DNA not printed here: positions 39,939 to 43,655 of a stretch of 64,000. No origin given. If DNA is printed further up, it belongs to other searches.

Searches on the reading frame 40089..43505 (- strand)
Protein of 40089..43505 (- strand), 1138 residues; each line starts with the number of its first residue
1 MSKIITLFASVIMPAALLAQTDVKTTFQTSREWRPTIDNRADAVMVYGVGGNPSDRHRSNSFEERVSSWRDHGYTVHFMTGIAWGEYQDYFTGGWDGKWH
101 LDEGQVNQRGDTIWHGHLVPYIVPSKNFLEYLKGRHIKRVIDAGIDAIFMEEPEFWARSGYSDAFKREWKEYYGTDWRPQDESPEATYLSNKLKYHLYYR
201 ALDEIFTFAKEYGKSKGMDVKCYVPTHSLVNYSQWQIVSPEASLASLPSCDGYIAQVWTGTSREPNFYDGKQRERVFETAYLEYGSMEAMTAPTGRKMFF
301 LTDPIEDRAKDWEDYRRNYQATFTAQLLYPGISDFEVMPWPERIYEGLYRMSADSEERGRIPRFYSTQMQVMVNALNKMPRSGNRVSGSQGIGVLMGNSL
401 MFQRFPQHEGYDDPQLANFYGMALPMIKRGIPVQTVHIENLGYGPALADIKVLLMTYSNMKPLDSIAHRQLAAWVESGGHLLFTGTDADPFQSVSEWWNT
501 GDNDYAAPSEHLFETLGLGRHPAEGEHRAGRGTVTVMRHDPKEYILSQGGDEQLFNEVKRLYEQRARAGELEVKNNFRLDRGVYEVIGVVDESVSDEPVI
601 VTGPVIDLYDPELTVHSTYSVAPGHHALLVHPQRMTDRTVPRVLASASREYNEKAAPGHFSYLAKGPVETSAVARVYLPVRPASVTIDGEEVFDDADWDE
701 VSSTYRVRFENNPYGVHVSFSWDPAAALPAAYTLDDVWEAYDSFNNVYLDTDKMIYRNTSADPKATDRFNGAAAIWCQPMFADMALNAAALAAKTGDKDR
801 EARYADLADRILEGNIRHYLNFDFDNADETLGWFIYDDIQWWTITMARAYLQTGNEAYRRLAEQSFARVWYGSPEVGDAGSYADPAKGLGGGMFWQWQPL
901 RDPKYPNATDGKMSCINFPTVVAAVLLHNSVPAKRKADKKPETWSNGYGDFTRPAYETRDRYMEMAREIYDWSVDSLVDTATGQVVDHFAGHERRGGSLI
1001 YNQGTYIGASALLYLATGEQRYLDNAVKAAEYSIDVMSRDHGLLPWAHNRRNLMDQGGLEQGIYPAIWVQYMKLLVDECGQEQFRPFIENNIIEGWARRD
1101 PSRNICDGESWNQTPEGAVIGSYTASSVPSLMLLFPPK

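Call 3: search_protein_families(library=pfam, proteins=[window:40089-43505:-], max_evalue=0.1)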
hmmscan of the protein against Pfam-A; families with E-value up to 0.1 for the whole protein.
window:40089-43505:- (1138 aa): 2 families
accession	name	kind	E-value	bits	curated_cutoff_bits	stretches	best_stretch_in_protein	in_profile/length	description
PF03663.20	Glyco_hydro_76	-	2.2e-20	74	25.9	2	956-1115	169-335/366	Glycosyl hydrolase family 76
PF07944.18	Beta-AFase-like_GH127_cat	-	0.02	14.3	24.9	0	1000-1041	124-168/376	Beta-L-arabinofuranosidase, GH127 catalytic domain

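Call 4: search_protein_families(library=ncbifam, proteins=[window:40089-43505:-], max_evalue=0.1)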
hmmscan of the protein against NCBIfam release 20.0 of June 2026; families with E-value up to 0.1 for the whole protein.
window:40089-43505:- (1138 aa): 0 families
